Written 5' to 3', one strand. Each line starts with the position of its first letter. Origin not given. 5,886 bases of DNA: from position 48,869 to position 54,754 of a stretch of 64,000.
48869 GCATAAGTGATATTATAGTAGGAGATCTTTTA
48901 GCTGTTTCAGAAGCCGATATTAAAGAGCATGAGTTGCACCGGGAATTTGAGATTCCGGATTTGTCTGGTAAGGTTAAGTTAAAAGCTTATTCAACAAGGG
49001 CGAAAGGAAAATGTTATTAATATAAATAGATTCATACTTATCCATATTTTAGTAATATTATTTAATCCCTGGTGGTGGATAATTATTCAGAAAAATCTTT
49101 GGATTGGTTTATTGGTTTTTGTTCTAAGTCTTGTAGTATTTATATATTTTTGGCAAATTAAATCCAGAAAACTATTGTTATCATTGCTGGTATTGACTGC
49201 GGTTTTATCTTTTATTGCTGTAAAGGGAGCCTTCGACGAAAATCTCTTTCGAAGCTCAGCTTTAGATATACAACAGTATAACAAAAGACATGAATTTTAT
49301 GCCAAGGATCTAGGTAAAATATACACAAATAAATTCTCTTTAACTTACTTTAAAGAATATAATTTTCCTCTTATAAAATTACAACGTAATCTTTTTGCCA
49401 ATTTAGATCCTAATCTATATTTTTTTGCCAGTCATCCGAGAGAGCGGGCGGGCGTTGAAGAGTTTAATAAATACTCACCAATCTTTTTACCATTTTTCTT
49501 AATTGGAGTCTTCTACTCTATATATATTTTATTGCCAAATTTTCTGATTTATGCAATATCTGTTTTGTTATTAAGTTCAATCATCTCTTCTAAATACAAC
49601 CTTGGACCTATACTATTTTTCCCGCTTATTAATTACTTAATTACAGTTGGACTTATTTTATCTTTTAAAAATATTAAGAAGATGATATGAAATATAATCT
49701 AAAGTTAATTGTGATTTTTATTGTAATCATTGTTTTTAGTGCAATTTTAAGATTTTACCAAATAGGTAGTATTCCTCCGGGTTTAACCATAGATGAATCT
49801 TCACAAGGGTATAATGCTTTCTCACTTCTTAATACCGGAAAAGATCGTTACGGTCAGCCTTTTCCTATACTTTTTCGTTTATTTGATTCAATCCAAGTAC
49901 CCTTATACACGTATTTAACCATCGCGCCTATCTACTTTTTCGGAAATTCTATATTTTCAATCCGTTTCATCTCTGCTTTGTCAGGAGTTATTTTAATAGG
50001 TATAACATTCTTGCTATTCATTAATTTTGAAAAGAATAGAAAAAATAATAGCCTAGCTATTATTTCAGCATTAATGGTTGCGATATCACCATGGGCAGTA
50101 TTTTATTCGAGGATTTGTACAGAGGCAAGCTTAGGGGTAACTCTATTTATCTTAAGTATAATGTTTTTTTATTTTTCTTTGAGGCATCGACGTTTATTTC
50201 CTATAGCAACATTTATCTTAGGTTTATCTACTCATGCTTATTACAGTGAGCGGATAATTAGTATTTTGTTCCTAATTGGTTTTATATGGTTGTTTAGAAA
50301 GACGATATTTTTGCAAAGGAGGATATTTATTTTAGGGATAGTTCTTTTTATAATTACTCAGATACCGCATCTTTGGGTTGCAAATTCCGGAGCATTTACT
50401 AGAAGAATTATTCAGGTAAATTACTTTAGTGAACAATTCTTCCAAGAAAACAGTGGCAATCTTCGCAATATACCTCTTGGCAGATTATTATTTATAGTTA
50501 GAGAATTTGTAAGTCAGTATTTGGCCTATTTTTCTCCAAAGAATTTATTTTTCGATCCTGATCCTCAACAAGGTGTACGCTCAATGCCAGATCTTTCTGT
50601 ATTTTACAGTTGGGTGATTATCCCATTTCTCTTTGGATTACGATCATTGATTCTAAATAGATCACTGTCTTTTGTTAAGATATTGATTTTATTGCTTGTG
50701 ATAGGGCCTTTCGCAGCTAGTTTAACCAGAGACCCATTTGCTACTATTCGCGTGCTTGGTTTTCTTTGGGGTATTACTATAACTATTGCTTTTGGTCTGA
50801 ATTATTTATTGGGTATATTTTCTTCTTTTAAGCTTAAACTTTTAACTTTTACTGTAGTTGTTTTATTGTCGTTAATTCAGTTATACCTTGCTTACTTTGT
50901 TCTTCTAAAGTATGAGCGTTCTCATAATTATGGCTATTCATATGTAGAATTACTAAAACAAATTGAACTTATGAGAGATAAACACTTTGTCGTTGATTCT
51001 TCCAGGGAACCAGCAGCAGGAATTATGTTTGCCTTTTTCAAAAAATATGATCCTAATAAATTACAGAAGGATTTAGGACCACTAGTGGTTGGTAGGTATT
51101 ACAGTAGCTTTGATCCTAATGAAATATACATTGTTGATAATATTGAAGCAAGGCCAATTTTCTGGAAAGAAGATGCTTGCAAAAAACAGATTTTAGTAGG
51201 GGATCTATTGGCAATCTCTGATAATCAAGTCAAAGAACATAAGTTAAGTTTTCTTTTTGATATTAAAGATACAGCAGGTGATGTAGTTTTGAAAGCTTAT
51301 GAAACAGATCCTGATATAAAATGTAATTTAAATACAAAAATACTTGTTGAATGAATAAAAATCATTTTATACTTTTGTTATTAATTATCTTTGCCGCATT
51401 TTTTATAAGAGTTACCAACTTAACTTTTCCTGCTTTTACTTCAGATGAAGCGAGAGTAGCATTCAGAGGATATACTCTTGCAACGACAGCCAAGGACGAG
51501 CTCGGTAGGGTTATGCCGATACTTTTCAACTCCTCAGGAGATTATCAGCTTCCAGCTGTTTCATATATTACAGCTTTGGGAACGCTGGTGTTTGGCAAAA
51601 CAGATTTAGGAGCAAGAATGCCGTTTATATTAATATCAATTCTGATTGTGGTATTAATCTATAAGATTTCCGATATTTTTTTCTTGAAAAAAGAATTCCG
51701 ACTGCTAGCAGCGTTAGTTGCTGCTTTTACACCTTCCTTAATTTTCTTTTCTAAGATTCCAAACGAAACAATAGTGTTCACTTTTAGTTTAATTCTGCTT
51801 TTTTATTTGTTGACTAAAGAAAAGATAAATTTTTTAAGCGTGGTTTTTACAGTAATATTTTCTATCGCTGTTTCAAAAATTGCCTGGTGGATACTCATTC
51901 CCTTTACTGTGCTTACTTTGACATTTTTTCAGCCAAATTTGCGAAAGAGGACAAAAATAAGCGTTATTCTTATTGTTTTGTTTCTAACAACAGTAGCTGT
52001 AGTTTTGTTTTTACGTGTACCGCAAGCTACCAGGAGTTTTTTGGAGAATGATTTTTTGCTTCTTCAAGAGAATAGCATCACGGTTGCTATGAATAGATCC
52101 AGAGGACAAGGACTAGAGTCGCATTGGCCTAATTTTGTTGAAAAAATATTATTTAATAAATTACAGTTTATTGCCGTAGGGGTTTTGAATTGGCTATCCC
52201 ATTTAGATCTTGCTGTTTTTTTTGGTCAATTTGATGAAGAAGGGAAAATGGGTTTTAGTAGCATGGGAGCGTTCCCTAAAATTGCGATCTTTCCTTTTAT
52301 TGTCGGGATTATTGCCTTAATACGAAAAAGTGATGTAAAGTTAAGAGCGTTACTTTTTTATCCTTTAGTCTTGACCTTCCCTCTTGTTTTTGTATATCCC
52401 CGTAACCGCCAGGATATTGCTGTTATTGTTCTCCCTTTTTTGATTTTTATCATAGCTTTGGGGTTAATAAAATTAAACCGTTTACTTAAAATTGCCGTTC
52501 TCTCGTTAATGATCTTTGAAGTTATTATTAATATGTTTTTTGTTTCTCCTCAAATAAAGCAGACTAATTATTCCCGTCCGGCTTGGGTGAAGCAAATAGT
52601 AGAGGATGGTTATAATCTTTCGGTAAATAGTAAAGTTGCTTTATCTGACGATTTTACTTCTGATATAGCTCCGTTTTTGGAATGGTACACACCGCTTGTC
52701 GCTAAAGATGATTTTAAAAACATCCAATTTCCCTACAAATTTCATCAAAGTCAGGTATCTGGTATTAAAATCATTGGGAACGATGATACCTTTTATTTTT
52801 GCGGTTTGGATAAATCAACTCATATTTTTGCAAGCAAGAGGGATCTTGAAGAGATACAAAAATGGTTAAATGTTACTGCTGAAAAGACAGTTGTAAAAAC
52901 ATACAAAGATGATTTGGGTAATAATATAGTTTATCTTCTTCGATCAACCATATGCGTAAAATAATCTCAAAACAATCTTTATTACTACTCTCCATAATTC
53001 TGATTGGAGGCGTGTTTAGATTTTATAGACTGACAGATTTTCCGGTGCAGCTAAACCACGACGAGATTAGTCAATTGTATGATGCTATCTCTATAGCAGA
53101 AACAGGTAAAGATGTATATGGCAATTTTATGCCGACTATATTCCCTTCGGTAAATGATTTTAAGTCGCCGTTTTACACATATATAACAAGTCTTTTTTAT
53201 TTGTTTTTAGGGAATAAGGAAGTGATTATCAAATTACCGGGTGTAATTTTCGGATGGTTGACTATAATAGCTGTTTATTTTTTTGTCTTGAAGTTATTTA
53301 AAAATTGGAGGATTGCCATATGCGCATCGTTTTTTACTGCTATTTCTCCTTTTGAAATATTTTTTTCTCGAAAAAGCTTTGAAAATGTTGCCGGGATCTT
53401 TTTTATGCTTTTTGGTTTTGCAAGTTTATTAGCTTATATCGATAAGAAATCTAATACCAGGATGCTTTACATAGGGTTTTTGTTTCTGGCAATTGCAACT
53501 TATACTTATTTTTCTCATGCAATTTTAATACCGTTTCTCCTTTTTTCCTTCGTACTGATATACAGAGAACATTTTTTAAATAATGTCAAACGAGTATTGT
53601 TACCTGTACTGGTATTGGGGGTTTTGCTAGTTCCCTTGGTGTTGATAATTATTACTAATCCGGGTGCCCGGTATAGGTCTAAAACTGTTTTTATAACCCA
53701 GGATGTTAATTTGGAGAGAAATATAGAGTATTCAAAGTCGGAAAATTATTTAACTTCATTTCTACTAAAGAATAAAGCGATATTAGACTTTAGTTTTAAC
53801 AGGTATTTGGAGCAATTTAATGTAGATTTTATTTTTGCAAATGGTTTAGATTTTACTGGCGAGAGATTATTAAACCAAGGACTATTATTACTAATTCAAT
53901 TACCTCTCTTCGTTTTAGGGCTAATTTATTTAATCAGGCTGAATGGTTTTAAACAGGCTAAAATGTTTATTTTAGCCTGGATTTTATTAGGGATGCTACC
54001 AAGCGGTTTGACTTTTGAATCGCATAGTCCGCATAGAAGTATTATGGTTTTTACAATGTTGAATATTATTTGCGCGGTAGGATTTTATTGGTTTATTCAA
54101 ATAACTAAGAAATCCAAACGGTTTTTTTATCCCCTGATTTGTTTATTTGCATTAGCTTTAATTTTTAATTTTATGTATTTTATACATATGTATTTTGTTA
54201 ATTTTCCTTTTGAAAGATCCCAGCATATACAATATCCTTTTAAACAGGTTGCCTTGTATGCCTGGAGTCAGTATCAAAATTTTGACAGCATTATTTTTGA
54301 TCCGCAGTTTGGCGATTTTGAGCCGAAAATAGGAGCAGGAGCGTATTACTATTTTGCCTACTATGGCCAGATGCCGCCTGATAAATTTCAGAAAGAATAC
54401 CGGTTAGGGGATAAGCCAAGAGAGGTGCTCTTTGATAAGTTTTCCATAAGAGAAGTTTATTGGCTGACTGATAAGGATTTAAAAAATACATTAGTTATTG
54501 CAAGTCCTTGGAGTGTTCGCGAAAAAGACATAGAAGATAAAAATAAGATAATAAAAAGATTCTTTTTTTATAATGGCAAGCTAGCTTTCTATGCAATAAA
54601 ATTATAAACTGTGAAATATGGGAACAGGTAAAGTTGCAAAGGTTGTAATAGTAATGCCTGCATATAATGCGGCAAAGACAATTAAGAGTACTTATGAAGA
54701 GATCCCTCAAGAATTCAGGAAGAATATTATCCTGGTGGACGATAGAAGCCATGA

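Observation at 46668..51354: Duplicated two-gene cassette (mini-protein + GT-C); the second mini-protein has lost its start codon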

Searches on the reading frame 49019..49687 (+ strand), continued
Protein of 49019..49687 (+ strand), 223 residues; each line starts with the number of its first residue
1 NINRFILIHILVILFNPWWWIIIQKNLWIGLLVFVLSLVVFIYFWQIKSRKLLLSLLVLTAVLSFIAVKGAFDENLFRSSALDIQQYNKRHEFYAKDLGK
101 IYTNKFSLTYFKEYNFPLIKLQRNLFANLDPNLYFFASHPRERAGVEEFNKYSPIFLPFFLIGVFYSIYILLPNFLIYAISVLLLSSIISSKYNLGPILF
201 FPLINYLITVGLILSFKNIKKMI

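Call 69: find_homologous_proteins(query=L024:3971-6214:+, max_evalue=1e-20)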
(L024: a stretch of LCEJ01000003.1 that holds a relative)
Query L024:3971-6214:+ (748 aa): 151 proteins with E <= 1e-20 among 8000 candidates; the best 120 are listed.
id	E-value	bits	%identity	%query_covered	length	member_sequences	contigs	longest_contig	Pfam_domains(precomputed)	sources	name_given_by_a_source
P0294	0.0e+0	1220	100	74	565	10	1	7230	PF13231.13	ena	-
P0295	0.0e+0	1100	88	73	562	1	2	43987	-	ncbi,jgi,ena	-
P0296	3.1e-262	891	70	73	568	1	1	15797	PF13231.13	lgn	-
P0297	1.6e-183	630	54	72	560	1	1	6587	-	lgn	-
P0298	7.7e-183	628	53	73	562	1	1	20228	PF13231.13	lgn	-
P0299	1.9e-181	623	53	73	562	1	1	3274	-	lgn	-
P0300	6.9e-181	622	53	72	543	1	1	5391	-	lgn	-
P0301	1.3e-180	621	53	72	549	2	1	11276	PF13231.13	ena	-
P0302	1.6e-180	620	54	73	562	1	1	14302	-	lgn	-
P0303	4.5e-180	619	54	72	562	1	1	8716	-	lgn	-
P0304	5.5e-180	619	54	72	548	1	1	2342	PF13231.13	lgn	-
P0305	3.0e-179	616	51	75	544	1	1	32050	-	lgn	-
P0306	1.4e-178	614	51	73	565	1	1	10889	-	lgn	-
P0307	1.5e-178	614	53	73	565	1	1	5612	-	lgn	-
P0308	1.7e-178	614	52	75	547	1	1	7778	PF13231.13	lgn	-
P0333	3.4e-168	580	51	72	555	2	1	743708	PF13231.13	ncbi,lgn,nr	ncbi:MAG: glycosyltransferase family 39 protein [Candidatus Daviesbacteria bacterium]|nr:glycosyltra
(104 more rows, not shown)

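Call 74: find_encoding_contigs(protein=P0333, flank=3000, max_places=6)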
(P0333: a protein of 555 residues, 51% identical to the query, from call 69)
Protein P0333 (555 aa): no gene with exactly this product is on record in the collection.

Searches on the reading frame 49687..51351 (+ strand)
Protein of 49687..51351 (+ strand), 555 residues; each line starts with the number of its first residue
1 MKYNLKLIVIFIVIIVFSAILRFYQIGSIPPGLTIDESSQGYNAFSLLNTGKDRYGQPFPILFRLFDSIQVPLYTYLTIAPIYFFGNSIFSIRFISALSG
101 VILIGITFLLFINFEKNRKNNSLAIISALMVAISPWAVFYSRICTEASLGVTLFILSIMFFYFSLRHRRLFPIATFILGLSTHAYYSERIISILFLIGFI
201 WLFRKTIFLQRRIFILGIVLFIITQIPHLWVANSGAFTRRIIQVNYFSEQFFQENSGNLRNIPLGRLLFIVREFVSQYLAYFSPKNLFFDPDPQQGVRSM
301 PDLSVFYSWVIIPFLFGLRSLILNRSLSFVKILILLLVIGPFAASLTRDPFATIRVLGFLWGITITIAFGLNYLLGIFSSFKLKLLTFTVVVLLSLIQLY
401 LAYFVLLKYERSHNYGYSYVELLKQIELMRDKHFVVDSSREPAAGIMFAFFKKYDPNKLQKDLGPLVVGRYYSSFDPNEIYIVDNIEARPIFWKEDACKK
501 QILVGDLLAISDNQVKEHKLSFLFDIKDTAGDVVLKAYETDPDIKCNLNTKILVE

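Call 8: search_protein_families(library=pfam, proteins=[window:49687-51351:+], max_evalue=0.1)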
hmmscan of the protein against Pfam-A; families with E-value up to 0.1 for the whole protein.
window:49687-51351:+ (555 aa): 2 families
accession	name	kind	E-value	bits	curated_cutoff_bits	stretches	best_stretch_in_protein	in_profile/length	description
PF13231.12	PMT_2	-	1.4e-09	38.8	26.1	1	72-230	4-159/160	Dolichyl-phosphate-mannose-protein mannosyltransferase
PF24417.1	DUF7549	-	0.035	14.4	27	1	121-165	9-53/166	Family of unknown function (DUF7549)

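Call 34: search_protein_families(library=ncbifam, proteins=[window:49687-51351:+], max_evalue=1)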
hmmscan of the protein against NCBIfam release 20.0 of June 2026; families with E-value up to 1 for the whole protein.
window:49687-51351:+ (555 aa): 1 family
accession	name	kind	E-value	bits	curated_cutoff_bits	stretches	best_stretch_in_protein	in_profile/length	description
TIGR03663.1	TIGR03663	subfamily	3.9e-12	45.9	126.25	1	10-229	3-208/435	flippase activity-associated protein Agl23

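Call 84: predict_structure(alignment_id=A9)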
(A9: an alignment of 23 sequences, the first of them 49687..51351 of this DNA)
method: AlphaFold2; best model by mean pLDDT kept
length: 555 residues; sequences in the alignment: 23
mean_pLDDT: 84.4   pTM: 0.86
mean pLDDT of the five models: 84.4, 84.1, 83.9, 83.3, 82.2
residues with pLDDT >= 90: 244; 70-90: 235; 50-70: 63; < 50: 13
segments of 3 or more residues with pLDDT < 50: 548-555
pLDDT, mean of each block of 10 residues (from residue 1): 79 94 88 86 95 88 68 91 94 95 96 77 92 85 83 96 94 96 84 95 90 94 86 59 67 86 89 86 75 50 62 91 93 94 75 79 94 88 86 82 72 78 93 89 84 94 85 68 91 87 89 88 91 91 62 41
secondary structure, 60 per line:
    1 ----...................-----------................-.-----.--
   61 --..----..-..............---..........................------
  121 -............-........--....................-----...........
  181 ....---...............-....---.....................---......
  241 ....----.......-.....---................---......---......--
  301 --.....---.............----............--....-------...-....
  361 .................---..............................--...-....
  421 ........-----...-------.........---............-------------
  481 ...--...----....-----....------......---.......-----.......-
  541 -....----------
elements in order: H5-23 H35-50 H72-85 H89-114 H122-133 H135-142 H145-164 H170-184 H188-202 H204-207 H211-231 H235-244 H249-255 H257-261 H265-280 H284-289 H293-298 H303-307 H311-323 H328-339 H342-345 H357-377 H381-410 H417-428 E434-436 H444-452 H456-467 E481-483 E486-488 H493-496 E502-505 H512-517 E521-527 E533-539 H542-545

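Call 86: fold_search(model_id=the predicted structure, library=pdb)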
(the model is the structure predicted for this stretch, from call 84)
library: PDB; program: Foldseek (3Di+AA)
matches with E <= 10: 156; with E <= 0.001: 14
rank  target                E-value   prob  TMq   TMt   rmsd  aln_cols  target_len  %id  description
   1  5f15                  1.1e-06  1.00  0.53  0.54  11.5       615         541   12  Crystal Structure of ArnT from Cupriavidus metallidurans bound to Undecaprenyl phosphate (released 2016-02-17)
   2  5ezm                  1.2e-06  1.00  0.54  0.56  10.3       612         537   12  Crystal Structure of ArnT from Cupriavidus metallidurans in the apo state (released 2016-02-17)
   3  3wak                  4.4e-06  1.00  0.46  0.31  12.5       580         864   13  Crystal structure of the Archaeoglobus fulgidus oligosaccharyltransferase (O29867_ARCFU) in the apo form (released 2013-10-30)
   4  7e9s_A                5.7e-06  1.00  0.48  0.33  12.9       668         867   12  Archaeal oligosaccharyltransferase AglB from Archaeoglobus fulgidus in complex with an inhibitory peptide and a dolich (released 2021-09-08)
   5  6s7t_A                7.6e-06  1.00  0.49  0.40  12.1       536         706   14  Cryo-EM structure of human oligosaccharyltransferase complex OST-B (released 2019-12-18)
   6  9n9j_I                8.0e-06  1.00  0.44  0.36  14.9       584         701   11  Structure of a GRP94 folding intermediate engaged with a CCDC134- and FKBP11-bound secretory translocon (released 2025-11-19)
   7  8b6l_I                1.2e-05  1.00  0.50  0.42  12.1       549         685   13  Subtomogram average of the human Sec61-TRAP-OSTA-translocon (released 2022-12-07)
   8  8pn9_A                1.8e-05  1.00  0.50  0.43  12.3       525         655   12  Structure of human oligosaccharyltransferase OST-A complex bound to NGI-1 (released 2024-05-08)
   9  6ftg_5                1.9e-05  1.00  0.47  0.42  13.6       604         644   11  Subtomogram average of OST-containing ribosome-translocon complexes from canine rough microsomal membranes (released 2018-03-21)
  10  6gxc_A                4.2e-05  1.00  0.48  0.39  13.6       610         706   14  Bacterial oligosaccharyltransferase PglB in complex with an inhibitory peptide and a reactive lipid-linked oligosaccha (released 2018-11-14)
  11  6s7o_A                6.4e-05  1.00  0.50  0.44  14.8       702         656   11  Cryo-EM structure of human oligosaccharyltransferase complex OST-A (released 2019-12-18)
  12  5ogl_A                7.2e-05  1.00  0.50  0.41  13.3       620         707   13  Structure of bacterial oligosaccharyltransferase PglB in complex with an acceptor peptide and an lipid-linked oligosac (released 2017-10-25)
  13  9i5k_A                2.9e-04  1.00  0.44  0.49  12.7       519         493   13  Structure of the Chaetomium thermophilum Pmt4 homodimer (C2 symmetry) (released 2025-12-24)
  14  6ezn_F                3.3e-04  1.00  0.46  0.40  13.3       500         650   14  Cryo-EM structure of the yeast oligosaccharyltransferase (OST) complex (released 2018-01-17)
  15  6p25_A                3.1e-03  1.00  0.31  0.24   5.8       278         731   15  Structure of S. cerevisiae protein O-mannosyltransferase Pmt1-Pmt2 complex bound to the sugar donor and a peptide acce (released 2019-07-10)
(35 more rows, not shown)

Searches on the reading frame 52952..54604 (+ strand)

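Call 8: search_protein_families(library=pfam, proteins=[window:52952-54604:+], max_evalue=0.1)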
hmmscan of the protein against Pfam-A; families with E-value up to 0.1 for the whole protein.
window:52952-54604:+ (551 aa): 2 families
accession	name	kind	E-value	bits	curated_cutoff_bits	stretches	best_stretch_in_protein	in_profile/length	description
PF13231.12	PMT_2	-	4.9e-10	40.3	26.1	1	71-228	2-156/160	Dolichyl-phosphate-mannose-protein mannosyltransferase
PF20176.3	DUF6541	-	0.0027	16.5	29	1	99-235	189-337/646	Family of unknown function (DUF6541)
